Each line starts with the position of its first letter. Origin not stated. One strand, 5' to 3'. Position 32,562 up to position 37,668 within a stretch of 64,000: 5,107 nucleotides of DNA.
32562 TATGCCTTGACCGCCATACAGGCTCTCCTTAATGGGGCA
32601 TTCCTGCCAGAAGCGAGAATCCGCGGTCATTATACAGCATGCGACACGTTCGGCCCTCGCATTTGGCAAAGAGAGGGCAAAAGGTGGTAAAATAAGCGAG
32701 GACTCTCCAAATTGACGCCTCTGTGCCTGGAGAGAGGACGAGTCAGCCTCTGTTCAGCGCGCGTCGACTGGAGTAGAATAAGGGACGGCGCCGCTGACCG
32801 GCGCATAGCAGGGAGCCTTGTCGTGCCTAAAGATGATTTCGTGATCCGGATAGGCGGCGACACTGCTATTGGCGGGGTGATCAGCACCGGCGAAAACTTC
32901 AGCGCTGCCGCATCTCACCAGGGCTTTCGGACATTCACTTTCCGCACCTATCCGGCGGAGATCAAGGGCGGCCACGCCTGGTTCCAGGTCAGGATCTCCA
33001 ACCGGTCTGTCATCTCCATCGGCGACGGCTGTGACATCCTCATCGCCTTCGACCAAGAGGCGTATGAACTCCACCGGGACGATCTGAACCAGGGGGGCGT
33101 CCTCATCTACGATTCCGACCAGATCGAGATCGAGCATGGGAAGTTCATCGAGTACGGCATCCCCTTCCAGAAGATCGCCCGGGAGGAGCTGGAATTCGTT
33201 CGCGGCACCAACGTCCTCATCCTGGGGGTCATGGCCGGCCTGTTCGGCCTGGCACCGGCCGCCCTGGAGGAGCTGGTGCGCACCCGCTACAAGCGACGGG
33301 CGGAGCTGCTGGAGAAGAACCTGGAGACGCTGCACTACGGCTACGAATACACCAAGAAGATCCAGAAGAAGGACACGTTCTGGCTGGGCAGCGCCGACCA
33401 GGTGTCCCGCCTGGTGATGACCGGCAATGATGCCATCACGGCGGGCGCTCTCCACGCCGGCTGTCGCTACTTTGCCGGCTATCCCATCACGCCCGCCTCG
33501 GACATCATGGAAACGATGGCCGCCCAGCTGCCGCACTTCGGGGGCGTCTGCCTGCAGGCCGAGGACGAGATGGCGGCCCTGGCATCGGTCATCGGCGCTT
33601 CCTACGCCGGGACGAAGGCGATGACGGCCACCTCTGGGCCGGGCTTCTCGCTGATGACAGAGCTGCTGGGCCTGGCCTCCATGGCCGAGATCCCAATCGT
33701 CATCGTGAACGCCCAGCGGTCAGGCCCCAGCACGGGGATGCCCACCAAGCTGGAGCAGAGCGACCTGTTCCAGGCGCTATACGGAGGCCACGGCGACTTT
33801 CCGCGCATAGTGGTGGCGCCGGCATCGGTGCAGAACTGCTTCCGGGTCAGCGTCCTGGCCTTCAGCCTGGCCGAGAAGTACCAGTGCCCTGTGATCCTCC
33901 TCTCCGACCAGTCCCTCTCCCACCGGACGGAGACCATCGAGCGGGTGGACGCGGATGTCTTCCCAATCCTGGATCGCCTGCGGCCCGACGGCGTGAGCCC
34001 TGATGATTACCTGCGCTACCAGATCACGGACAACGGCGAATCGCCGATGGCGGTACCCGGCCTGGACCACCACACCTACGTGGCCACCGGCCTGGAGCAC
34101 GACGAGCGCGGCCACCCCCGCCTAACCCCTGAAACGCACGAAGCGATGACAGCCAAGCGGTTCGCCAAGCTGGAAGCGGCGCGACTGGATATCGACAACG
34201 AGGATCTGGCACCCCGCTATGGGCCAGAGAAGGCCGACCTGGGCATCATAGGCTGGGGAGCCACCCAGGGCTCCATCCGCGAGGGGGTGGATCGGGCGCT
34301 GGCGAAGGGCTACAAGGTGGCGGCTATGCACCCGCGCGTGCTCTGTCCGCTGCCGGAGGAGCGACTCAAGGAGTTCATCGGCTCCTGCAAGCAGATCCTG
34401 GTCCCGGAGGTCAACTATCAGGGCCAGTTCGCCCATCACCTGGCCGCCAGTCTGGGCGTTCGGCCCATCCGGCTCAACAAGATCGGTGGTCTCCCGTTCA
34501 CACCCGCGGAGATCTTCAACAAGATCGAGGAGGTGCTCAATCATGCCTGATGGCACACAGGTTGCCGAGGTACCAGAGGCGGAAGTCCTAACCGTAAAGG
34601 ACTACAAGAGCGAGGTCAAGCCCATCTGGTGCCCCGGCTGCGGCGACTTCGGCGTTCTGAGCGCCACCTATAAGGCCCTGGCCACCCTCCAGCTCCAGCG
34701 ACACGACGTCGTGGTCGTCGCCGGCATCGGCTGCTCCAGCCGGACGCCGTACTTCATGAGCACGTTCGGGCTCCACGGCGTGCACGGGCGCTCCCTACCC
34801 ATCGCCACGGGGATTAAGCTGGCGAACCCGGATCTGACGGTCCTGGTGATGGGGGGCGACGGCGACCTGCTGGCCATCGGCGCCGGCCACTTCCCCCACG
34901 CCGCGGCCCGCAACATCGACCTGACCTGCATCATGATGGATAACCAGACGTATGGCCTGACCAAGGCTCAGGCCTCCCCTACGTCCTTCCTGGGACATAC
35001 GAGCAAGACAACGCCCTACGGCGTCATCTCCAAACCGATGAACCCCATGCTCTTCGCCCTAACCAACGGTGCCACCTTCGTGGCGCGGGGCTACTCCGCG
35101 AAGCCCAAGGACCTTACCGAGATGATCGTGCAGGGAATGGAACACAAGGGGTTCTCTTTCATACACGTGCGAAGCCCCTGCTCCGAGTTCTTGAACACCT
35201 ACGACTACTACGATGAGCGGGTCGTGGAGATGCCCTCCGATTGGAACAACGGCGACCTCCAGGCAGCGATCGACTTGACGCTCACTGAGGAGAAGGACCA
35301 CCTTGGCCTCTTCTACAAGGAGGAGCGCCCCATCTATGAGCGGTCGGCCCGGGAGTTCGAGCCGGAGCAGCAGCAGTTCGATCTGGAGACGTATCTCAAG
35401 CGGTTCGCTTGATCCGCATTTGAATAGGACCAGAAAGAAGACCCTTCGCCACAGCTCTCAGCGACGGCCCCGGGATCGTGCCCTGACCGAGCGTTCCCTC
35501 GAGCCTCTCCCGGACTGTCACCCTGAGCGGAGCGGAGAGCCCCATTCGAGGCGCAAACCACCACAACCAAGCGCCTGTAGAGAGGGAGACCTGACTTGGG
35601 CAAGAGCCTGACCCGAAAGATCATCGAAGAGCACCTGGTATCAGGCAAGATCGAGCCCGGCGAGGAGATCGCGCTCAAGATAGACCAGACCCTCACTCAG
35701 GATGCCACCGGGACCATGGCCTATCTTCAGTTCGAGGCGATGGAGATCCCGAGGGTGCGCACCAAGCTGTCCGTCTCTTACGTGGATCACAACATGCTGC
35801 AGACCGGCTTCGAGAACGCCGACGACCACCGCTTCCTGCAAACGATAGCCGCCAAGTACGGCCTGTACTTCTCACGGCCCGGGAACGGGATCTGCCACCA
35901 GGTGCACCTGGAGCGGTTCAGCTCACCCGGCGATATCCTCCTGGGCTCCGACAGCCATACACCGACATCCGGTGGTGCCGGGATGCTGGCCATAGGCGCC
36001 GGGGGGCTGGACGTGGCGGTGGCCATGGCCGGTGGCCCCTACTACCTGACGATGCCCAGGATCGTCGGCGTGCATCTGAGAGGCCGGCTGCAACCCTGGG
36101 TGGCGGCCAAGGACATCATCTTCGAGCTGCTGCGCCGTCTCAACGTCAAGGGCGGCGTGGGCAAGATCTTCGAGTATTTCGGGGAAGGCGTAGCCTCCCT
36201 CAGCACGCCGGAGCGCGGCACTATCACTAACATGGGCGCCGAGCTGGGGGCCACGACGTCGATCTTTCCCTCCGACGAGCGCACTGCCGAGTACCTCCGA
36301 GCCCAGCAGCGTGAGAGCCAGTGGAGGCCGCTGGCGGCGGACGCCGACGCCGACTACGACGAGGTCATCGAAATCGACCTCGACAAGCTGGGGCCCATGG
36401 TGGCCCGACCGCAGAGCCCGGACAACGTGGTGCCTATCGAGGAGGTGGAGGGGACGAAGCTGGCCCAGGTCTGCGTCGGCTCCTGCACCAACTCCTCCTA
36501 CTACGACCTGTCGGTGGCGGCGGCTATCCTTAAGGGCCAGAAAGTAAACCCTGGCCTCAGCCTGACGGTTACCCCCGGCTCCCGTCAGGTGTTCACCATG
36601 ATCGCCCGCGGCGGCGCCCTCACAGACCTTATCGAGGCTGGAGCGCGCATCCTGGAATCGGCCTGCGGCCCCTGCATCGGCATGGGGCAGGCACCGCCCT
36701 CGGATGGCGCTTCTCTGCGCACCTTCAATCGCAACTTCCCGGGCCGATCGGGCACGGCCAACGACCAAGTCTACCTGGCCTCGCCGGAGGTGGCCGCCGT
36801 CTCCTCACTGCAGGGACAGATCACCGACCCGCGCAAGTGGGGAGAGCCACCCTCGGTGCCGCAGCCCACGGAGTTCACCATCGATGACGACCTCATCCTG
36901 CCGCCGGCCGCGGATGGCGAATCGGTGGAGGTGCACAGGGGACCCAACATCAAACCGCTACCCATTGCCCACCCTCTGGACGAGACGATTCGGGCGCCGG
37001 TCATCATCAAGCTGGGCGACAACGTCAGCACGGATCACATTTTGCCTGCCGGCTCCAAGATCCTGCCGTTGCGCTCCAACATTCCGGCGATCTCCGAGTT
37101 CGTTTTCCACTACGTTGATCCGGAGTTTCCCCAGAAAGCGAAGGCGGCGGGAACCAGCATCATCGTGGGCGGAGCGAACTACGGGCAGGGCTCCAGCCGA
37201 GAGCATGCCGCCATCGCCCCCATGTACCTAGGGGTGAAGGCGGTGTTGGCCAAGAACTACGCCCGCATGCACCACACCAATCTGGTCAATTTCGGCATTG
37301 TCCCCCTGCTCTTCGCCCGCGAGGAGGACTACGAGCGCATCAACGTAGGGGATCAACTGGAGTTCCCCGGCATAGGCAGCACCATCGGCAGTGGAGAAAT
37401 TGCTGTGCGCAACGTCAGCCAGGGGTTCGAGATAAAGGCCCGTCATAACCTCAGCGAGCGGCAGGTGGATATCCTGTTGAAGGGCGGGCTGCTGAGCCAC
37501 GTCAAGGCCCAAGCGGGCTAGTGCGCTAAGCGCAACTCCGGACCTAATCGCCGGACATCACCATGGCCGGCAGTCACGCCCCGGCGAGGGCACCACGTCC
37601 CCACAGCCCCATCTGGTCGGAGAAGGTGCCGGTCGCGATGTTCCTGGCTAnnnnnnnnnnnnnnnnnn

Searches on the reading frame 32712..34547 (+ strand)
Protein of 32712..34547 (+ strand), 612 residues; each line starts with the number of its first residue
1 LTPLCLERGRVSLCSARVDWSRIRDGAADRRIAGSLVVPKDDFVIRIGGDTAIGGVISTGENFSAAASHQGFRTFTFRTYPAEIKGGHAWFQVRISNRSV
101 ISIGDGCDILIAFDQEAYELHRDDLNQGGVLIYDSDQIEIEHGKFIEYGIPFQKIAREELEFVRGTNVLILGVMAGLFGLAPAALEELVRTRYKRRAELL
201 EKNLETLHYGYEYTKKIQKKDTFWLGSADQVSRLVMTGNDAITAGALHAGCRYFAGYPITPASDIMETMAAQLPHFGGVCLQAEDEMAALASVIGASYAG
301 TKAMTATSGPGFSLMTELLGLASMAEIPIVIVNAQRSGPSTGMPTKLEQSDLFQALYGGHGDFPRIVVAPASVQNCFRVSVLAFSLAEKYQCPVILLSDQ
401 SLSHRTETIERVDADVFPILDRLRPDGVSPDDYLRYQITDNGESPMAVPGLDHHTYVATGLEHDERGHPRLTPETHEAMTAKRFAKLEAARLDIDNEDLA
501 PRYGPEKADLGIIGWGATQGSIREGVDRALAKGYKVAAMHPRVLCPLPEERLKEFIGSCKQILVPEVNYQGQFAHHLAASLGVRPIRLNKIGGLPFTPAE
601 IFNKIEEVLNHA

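Call 54: search_protein_families(library=pfam, proteins=[window:32712-34547:+], max_evalue=0.00001)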
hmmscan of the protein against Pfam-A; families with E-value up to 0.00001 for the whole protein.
window:32712-34547:+ (612 aa): 3 families
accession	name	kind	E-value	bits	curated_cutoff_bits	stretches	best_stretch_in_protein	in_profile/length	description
PF01855.24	POR_N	-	2.9e-61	207.6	27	1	245-479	2-228/231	Pyruvate flavodoxin/ferredoxin oxidoreductase, thiamine diP-bdg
PF01558.24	POR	-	1.5e-35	123.3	27.4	1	55-212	4-173/173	Pyruvate ferredoxin/flavodoxin oxidoreductase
PF17147.9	PFOR_II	-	1.2e-10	42.1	27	1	508-599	1-100/102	Pyruvate:ferredoxin oxidoreductase core domain II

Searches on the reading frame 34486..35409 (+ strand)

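Call 54: search_protein_families(library=pfam, proteins=[window:34486-35409:+], max_evalue=0.00001)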
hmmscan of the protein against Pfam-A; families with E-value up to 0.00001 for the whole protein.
window:34486-35409:+ (308 aa): 2 families
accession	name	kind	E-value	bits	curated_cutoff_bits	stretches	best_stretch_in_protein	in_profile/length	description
PF02775.26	TPP_enzyme_C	-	1.5e-29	103.2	21.9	1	81-228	2-151/151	Thiamine pyrophosphate enzyme, C-terminal TPP binding domain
PF12367.13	PFO_beta_C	-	3.9e-11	43.3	24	1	236-291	7-64/66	Pyruvate ferredoxin oxidoreductase beta subunit C terminal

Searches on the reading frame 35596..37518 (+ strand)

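Call 54: search_protein_families(library=pfam, proteins=[window:35596-37518:+], max_evalue=0.00001)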
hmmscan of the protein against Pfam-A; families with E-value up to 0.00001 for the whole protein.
window:35596-37518:+ (641 aa): 2 families
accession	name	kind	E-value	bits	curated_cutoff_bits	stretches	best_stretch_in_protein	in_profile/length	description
PF00330.25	Aconitase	-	2.2e-113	380.2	28.7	2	8-284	2-306/463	Aconitase family (aconitate hydratase)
PF00694.25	Aconitase_C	-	2.2e-19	70.5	22.8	1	516-575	70-130/131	Aconitase C-terminal domain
